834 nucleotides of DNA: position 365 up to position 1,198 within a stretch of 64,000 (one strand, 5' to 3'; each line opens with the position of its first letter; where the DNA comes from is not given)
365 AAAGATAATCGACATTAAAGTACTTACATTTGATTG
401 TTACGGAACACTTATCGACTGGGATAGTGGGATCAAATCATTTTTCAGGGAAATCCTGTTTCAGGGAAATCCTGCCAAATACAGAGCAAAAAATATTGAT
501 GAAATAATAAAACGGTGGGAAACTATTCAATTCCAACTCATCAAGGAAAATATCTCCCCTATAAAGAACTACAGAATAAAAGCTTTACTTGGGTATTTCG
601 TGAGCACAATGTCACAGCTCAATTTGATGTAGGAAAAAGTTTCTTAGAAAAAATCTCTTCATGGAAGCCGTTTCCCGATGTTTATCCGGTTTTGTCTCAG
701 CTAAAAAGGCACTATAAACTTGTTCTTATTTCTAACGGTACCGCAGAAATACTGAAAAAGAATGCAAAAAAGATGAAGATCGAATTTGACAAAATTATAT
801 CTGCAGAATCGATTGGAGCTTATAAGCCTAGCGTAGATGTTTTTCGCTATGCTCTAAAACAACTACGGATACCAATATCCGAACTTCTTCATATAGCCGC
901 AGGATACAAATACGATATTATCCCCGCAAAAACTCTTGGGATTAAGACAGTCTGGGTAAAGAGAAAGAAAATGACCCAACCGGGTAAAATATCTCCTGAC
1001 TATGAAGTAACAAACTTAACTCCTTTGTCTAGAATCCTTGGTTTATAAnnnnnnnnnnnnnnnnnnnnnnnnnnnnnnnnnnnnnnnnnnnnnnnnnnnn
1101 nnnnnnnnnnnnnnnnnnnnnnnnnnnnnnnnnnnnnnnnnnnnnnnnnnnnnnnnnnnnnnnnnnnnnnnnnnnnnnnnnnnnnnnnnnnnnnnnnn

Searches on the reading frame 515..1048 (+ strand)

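Call 8: search_protein_families(library=pfam, proteins=[window:515-1048:+], max_evalue=0.001)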
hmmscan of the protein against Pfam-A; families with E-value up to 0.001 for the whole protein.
window:515-1048:+ (177 aa): 2 families
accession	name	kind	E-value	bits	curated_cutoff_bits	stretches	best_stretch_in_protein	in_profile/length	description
PF13419.12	HAD_2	-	6e-13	49.7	23.8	1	48-148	76-178/178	Haloacid dehalogenase-like hydrolase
PF00702.32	Hydrolase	-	2.1e-10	41.7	26.4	1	45-141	92-190/191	haloacid dehalogenase-like hydrolase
